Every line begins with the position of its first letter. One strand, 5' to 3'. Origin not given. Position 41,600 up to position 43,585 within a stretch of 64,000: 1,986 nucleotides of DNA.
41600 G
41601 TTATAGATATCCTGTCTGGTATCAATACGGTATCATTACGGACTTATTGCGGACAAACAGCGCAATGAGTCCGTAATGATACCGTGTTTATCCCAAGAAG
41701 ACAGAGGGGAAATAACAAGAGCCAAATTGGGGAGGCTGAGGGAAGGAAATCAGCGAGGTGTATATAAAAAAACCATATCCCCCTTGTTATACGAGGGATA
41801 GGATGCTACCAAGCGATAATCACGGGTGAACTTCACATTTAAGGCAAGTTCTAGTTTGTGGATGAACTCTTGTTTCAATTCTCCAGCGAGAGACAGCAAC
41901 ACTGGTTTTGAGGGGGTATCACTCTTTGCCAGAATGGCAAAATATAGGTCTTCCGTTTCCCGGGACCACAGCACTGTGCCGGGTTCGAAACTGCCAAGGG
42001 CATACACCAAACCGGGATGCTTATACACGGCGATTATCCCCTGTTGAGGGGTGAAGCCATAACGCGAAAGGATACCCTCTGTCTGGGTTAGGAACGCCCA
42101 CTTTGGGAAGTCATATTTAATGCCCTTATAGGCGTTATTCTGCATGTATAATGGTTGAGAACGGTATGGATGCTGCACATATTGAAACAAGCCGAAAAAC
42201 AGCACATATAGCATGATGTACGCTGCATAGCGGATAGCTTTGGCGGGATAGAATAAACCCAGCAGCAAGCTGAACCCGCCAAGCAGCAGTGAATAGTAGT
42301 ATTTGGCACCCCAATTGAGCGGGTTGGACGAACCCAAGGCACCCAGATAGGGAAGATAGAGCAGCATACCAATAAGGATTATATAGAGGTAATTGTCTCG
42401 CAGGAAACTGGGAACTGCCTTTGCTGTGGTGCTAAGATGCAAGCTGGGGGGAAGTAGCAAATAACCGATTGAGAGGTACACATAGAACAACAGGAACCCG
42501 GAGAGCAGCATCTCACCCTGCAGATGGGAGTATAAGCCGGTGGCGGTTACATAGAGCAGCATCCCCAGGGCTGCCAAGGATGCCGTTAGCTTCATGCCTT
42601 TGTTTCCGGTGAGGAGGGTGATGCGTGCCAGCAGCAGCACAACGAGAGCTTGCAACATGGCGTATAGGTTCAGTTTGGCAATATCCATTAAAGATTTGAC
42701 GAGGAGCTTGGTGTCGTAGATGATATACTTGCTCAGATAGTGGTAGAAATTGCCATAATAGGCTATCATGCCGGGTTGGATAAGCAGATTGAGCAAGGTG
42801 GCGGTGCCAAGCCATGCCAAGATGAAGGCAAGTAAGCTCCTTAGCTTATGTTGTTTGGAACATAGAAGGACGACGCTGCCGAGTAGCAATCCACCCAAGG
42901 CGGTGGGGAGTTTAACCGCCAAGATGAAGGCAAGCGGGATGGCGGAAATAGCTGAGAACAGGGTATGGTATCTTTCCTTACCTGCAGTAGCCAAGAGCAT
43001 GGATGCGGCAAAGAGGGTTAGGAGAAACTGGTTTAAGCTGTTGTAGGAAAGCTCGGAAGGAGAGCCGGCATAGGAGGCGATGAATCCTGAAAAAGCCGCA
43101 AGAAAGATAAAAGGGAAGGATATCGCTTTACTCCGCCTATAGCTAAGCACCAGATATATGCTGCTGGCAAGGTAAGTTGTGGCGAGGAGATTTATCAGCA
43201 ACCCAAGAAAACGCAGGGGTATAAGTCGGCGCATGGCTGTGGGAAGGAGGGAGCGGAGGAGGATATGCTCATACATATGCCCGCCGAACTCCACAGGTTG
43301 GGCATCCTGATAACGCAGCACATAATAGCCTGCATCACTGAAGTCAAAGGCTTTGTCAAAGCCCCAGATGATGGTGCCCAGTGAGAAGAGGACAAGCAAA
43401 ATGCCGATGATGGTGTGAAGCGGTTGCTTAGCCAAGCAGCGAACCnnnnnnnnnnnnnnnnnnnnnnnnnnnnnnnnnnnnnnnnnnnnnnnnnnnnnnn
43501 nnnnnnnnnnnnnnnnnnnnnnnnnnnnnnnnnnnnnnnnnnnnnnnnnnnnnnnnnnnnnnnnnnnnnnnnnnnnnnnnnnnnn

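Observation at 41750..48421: Gtr-like glycosylation system for an unusually N-acylated 3-amino-3,6-dideoxyhexose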

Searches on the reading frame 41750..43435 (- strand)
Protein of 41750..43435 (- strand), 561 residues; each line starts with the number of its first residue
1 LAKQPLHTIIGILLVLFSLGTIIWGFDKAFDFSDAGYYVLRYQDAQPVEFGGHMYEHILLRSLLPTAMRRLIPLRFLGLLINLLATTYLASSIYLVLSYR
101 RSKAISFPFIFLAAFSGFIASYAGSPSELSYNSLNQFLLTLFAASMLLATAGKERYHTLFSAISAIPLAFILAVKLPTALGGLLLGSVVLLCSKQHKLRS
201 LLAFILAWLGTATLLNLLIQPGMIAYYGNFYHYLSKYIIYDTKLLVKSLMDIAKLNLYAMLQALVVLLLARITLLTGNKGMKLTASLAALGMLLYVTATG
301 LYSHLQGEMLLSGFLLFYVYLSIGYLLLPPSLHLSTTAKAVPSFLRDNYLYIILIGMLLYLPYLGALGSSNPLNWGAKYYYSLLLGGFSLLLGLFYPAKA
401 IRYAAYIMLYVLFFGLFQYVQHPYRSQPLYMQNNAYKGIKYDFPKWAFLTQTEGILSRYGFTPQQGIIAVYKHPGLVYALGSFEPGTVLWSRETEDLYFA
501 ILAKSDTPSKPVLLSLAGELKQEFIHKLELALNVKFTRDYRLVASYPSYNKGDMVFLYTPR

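Call 4: search_protein_families(library=pfam, proteins=[window:41750-43435:-], max_evalue=0.01)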
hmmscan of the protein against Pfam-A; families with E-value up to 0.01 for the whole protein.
window:41750-43435:- (561 aa): 0 families

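Call 5: search_protein_families(library=ncbifam, proteins=[window:41750-43435:-], max_evalue=0.01)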
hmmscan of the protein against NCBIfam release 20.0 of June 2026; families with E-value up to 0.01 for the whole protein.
window:41750-43435:- (561 aa): 0 families

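Call 11: search_solved_structures(query=window:41750-43435:-, max_evalue=10)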
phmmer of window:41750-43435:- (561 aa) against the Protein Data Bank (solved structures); distinct sequences matched with E-value up to 10: 1.
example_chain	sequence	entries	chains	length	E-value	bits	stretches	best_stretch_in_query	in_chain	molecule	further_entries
4pd3_A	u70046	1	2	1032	3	10.2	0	406-444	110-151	Nonmuscle myosin heavy chain B, Alpha-actinin A Chimera Protein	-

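Call 16: find_homologous_proteins(query=window:41750-43435:-, max_evalue=0.001)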
Query window:41750-43435:- (561 aa): 11 proteins with E <= 0.001 among 8000 candidates.
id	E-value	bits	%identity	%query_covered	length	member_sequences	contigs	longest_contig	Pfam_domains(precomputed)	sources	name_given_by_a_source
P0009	0.0e+0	1174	97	100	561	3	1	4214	-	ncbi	-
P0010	1.4e-242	825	68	100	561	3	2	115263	-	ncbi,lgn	-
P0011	3.1e-171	589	52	98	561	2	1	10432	-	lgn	-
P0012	1.5e-167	577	51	98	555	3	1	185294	-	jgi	jgi:hypothetical protein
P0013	2.3e-159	550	48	100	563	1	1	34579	-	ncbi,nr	ncbi:MAG: hypothetical protein PHY48_04605 [Candidatus Cloacimonetes bacterium]|nr:hypothetical prot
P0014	2.1e-158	547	47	99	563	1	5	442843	-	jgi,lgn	jgi:hypothetical protein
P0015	2.7e-154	534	46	100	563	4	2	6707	-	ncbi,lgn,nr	ncbi:hypothetical protein MASR2M64_08580 [Candidatus Cloacimonadota bacterium]|nr:hypothetical prote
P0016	1.5e-109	386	39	99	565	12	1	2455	-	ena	-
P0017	1.7e-91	326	35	97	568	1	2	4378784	-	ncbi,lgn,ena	-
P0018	6.8e-83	298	34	94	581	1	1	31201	-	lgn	-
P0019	2.6e-28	118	24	94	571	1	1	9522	-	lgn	-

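Call 17: find_encoding_contigs(protein=P0017, flank=10000, max_places=2)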
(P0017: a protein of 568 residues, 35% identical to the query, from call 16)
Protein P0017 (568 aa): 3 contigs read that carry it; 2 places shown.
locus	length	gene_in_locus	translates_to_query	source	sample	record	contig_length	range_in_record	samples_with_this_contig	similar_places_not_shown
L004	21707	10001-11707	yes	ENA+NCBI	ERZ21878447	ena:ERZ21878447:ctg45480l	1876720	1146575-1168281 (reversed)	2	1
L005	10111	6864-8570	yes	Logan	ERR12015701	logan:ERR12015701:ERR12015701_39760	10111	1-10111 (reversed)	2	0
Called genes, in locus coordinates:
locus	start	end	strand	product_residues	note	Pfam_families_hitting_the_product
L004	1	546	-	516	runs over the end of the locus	-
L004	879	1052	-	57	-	-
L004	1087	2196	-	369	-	PF03781:FGE-sulfatase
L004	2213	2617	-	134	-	PF18962:Por_Secre_tail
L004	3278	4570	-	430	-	PF19289:PmbA_TldD_3rd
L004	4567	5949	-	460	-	PF01523:PmbA_TldD_1st, PF19289:PmbA_TldD_3rd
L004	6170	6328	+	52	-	-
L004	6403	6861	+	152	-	PF04138:GtrA_DPMS_TM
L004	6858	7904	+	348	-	PF01370:Epimerase, PF02719:Polysacc_synt_2 (faint), PF04321:RmlD_sub_bind, PF16363:GDP_Man_Dehyd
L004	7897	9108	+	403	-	PF01073:3Beta_HSD, PF01370:Epimerase, PF02719:Polysacc_synt_2, PF04321:RmlD_sub_bind, PF07993:NAD_binding_4 (faint), PF16363:GDP_Man_Dehyd, PF14667:Polysacc_synt_C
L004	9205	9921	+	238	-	PF00535:Glycos_transf_2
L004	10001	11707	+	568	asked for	-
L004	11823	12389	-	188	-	PF01184:Gpr1_Fun34_YaaH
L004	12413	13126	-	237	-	PF03740:PdxJ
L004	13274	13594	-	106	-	PF03840:SecG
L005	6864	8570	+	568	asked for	-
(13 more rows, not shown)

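Call 18: find_encoding_contigs(protein=P0014, flank=10000, max_places=2)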
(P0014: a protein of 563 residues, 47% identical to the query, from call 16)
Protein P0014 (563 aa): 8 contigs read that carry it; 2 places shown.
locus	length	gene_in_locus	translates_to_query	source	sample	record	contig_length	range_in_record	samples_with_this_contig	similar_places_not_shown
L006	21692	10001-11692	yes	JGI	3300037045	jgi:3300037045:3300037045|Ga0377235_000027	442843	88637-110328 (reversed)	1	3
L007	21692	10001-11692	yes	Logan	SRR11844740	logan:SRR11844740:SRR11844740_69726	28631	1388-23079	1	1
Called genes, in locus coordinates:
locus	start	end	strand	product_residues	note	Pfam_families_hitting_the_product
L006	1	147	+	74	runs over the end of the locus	-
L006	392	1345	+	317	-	PF05014:Nuc_deoxyrib_tr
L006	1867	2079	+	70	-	-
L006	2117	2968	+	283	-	PF02498:Bro-N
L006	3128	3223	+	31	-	-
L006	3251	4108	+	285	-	PF00483:NTP_transferase, PF12804:NTP_transf_3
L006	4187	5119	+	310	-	PF00108:Thiolase_N (weak), PF08545:ACP_syn_III, PF08541:ACP_syn_III_C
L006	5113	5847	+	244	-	PF00106:adh_short, PF01370:Epimerase (weak), PF08659:KR, PF23441:SDR, PF13561:adh_short_C2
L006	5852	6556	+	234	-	PF00378:ECH_1, PF16113:ECH_2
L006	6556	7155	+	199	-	PF00583:Acetyltransf_1 (weak)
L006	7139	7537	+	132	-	PF05523:FdtA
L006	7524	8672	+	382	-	PF01041:DegT_DnrJ_EryC1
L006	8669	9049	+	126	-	PF04138:GtrA_DPMS_TM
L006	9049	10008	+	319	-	PF00535:Glycos_transf_2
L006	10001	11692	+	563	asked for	-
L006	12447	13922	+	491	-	PF00501:AMP-binding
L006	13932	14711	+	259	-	PF00583:Acetyltransf_1 (weak), PF13508:Acetyltransf_7 (weak)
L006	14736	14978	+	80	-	PF00550:PP-binding (weak)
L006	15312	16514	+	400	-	PF03062:MBOAT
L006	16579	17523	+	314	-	-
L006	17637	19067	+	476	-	PF22904:NOMO1-like_2nd (faint), PF13620:CarboxypepD_reg (faint), PF14686:fn3_3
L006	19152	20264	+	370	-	-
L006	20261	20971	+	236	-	PF00483:NTP_transferase, PF12804:NTP_transf_3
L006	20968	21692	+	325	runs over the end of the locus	PF00106:adh_short (weak), PF01073:3Beta_HSD, PF01370:Epimerase, PF02719:Polysacc_synt_2, PF04321:RmlD_sub_bind, PF07993:NAD_binding_4, PF13460:NAD_binding_10, PF16363:GDP_Man_Dehyd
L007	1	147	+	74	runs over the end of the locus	-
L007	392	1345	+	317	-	PF05014:Nuc_deoxyrib_tr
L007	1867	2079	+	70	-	-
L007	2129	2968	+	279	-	PF02498:Bro-N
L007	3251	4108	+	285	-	PF00483:NTP_transferase, PF12804:NTP_transf_3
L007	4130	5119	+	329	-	PF00108:Thiolase_N (weak), PF08545:ACP_syn_III, PF08541:ACP_syn_III_C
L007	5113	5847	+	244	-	PF00106:adh_short, PF01370:Epimerase (weak), PF08659:KR, PF23441:SDR, PF13561:adh_short_C2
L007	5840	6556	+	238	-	PF00378:ECH_1, PF16113:ECH_2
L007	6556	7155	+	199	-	PF00583:Acetyltransf_1 (weak)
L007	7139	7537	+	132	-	PF05523:FdtA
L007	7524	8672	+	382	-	PF01041:DegT_DnrJ_EryC1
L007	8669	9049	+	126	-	PF04138:GtrA_DPMS_TM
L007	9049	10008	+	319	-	PF00535:Glycos_transf_2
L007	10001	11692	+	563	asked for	-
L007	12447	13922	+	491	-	PF00501:AMP-binding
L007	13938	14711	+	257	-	PF00583:Acetyltransf_1 (weak), PF13508:Acetyltransf_7 (weak)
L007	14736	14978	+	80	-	PF00550:PP-binding (weak)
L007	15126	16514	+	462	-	PF03062:MBOAT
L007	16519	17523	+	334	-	-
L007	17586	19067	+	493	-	PF22904:NOMO1-like_2nd (faint), PF13620:CarboxypepD_reg (faint), PF14686:fn3_3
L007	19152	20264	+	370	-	-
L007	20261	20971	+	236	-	PF00483:NTP_transferase, PF12804:NTP_transf_3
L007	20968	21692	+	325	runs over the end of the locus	PF00106:adh_short (weak), PF01073:3Beta_HSD, PF01370:Epimerase, PF02719:Polysacc_synt_2, PF04321:RmlD_sub_bind, PF07993:NAD_binding_4, PF13460:NAD_binding_10, PF16363:GDP_Man_Dehyd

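Call 19: find_encoding_contigs(protein=P0012, flank=10000, max_places=2)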
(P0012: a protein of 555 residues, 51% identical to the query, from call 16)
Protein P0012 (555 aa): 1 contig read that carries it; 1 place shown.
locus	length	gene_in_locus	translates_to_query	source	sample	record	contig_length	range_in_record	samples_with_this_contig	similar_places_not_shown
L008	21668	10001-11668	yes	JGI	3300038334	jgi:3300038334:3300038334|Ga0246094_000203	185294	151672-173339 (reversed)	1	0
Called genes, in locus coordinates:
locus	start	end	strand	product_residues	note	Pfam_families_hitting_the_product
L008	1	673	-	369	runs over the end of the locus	PF13477:Glyco_trans_4_2, PF13439:Glyco_transf_4, PF13579:Glyco_trans_4_4, PF00534:Glycos_transf_1, PF13692:Glyco_trans_1_4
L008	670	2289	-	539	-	PF23019:DUF7033 (faint)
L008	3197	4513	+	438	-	PF00078:RVT_1, PF08388:GIIM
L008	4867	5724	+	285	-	PF00483:NTP_transferase, PF12804:NTP_transf_3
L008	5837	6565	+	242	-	PF00378:ECH_1, PF16113:ECH_2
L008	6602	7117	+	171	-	PF13302:Acetyltransf_3 (weak), PF00583:Acetyltransf_1 (weak)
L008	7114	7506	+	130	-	PF05523:FdtA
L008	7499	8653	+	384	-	PF01041:DegT_DnrJ_EryC1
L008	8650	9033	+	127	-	PF04138:GtrA_DPMS_TM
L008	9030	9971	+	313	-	PF00535:Glycos_transf_2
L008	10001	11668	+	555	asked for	-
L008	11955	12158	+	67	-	-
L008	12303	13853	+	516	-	-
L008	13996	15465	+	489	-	PF01943:Polysacc_synt, PF13440:Polysacc_synt_3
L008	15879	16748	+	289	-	-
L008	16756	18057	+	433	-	PF27533:CapK_C (faint)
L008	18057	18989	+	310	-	PF13439:Glyco_transf_4, PF13477:Glyco_trans_4_2, PF13579:Glyco_trans_4_4 (weak), PF00534:Glycos_transf_1, PF13692:Glyco_trans_1_4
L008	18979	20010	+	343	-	PF02388:FemAB (faint), PF13480:Acetyltransf_6 (weak)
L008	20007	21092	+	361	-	PF04007:DUF354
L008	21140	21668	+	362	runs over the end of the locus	-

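Call 29: predict_structure(alignment_id=A1)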
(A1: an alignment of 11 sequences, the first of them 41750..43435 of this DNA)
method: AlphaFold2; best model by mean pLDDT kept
length: 561 residues; sequences in the alignment: 11
mean_pLDDT: 83.6   pTM: 0.86
mean pLDDT of the five models: 83.6, 78.9, 76.5, 75.8, 75.6
residues with pLDDT >= 90: 229; 70-90: 247; 50-70: 79; < 50: 6
segments of 3 or more residues with pLDDT < 50: 1-3
pLDDT, mean of each block of 10 residues (from residue 1): 67 95 86 58 63 72 85 88 96 90 77 94 76 88 95 85 95 86 94 88 96 89 78 61 74 89 91 85 92 92 88 89 77 57 83 92 77 75 93 77 88 93 85 88 90 92 83 65 65 74 76 87 91 92 90 89 90
secondary structure, 60 per line:
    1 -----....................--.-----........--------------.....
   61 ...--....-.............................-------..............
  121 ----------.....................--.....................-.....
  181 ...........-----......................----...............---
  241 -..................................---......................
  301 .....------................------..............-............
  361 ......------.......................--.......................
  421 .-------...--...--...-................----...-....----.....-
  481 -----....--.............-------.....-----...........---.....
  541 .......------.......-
elements in order: H6-25 H34-41 H56-63 H66-69 H71-99 H107-120 H131-151 H154-174 H176-191 H197-218 H223-237 H242-275 H279-305 H312-327 H334-347 H349-366 H373-395 H398-421 E434-436 E439-441 H443-458 E467-470 H475-479 E486-489 H492-504 E512-516 H522-532 H536-539 E540-547 E554-560

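Call 31: fold_search(model_id=the predicted structure, library=pdb)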
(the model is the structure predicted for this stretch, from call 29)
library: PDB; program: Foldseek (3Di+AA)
matches with E <= 10: 528; with E <= 0.001: 3
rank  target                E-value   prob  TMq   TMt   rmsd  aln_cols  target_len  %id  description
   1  5f15                  1.9e-04  1.00  0.41  0.42  13.8       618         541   12  Crystal Structure of ArnT from Cupriavidus metallidurans bound to Undecaprenyl phosphate (released 2016-02-17)
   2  6ezn_F                4.4e-04  1.00  0.46  0.41  16.0       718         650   12  Cryo-EM structure of the yeast oligosaccharyltransferase (OST) complex (released 2018-01-17)
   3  6ftg_5                5.7e-04  1.00  0.46  0.41  17.0       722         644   12  Subtomogram average of OST-containing ribosome-translocon complexes from canine rough microsomal membranes (released 2018-03-21)
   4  5ogl_A                3.1e-03  1.00  0.41  0.34  16.2       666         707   12  Structure of bacterial oligosaccharyltransferase PglB in complex with an acceptor peptide and an lipid-linked oligosac (released 2017-10-25)
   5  5ezm                  3.1e-03  1.00  0.38  0.40  19.2       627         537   12  Crystal Structure of ArnT from Cupriavidus metallidurans in the apo state (released 2016-02-17)
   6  8age_A                3.3e-03  1.00  0.41  0.37  16.9       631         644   12  Structure of yeast oligosaccharylransferase complex with acceptor peptide bound (released 2022-12-07)
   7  8agc_A                3.8e-03  1.00  0.41  0.34  18.8       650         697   12  Structure of yeast oligosaccharylransferase complex with lipid-linked oligosaccharide and non-acceptor peptide bound (released 2022-12-07)
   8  7bvc_A                6.3e-03  1.00  0.33  0.19  14.7       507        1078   14  Cryo-EM structure of Mycobacterium smegmatis arabinosyltransferase EmbA-EmbB-AcpM2 in complex with ethambutol (released 2020-04-29)
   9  8if8_B                7.1e-03  1.00  0.37  0.35  14.9       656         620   13  Arabinosyltransferase AftA (released 2023-05-31)
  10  7bve_A                8.1e-03  1.00  0.33  0.20  14.7       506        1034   13  Cryo-EM structure of Mycobacterium smegmatis arabinosyltransferase EmbC2-AcpM2 in complex with ethambutol (released 2020-04-29)
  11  7bvc_B                8.1e-03  0.99  0.32  0.19  15.1       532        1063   14  Cryo-EM structure of Mycobacterium smegmatis arabinosyltransferase EmbA-EmbB-AcpM2 in complex with ethambutol (released 2020-04-29)
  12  6t1z                  9.2e-03  0.44  0.11  0.14  24.1       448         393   12  LmrP from L. lactis, in an outward-open conformation, bound to Hoechst 33342 (released 2020-07-29)
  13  6gxc_A                9.6e-03  0.99  0.40  0.34  16.6       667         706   13  Bacterial oligosaccharyltransferase PglB in complex with an inhibitory peptide and a reactive lipid-linked oligosaccha (released 2018-11-14)
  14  7bvh_A                1.0e-02  0.99  0.31  0.19  14.8       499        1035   12  Crystal structure of arabinosyltransferase EmbC2-AcpM2 complex from Mycobacterium smegmatis complexed with di-arabinos (released 2020-04-29)
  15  6h7d                  1.2e-02  0.28  0.10  0.11  24.8       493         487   12  Crystal Structure of A. thaliana Sugar Transport Protein 10 in complex with glucose in the outward occluded state (released 2019-02-06)
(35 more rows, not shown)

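Call 40: search_protein_families(library=ncbifam, proteins=[L006:6556-7155:+, L008:6602-7117:+], max_evalue=0.00001)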
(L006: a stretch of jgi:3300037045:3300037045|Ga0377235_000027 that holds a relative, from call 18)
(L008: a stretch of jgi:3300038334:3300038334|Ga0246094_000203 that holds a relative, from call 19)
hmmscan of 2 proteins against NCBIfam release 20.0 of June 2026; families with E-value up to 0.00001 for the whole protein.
L006:6556-7155:+ (199 aa): 0 families

L008:6602-7117:+ (171 aa): 0 families

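Call 84: find_encoding_contigs(protein=P0018, flank=7000, max_places=1)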
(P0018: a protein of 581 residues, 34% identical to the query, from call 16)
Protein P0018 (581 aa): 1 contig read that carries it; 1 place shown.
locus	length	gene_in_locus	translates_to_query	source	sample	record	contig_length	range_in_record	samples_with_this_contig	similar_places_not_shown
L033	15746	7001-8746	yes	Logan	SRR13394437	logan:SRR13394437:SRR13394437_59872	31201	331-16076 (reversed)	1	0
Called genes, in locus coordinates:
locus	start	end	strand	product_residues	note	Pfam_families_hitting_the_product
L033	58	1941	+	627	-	PF00724:Oxidored_FMN, PF00890:FAD_binding_2 (faint), PF01134:GIDA (faint), PF01262:AlaDh_PNT_C (faint), PF01266:DAO (faint), PF07992:Pyr_redox_2, PF13738:Pyr_redox_3, PF00070:Pyr_redox, +5 more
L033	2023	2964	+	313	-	PF13641:Glyco_tranf_2_3 (weak), PF00535:Glycos_transf_2, PF10111:Glyco_tranf_2_2 (weak)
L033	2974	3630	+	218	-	PF00132:Hexapep (faint)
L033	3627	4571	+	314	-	-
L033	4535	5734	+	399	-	PF01071:GARS_A (faint), PF02655:ATP-grasp_3, PF02786:CPSase_L_D2, PF02222:ATP-grasp (weak), PF07478:Dala_Dala_lig_C, PF13535:ATP-grasp_4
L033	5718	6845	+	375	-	PF01041:DegT_DnrJ_EryC1, PF00155:Aminotran_1_2 (weak), PF00266:Aminotran_5 (weak)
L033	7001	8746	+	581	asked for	-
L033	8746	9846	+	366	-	PF00535:Glycos_transf_2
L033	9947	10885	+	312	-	PF01522:Polysacc_deac_1, PF11959:DUF3473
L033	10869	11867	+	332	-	PF03706:LPG_synthase_TM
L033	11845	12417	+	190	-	PF14602:Hexapep_2 (faint), PF00132:Hexapep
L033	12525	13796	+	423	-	-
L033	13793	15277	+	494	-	-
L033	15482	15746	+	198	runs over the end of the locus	?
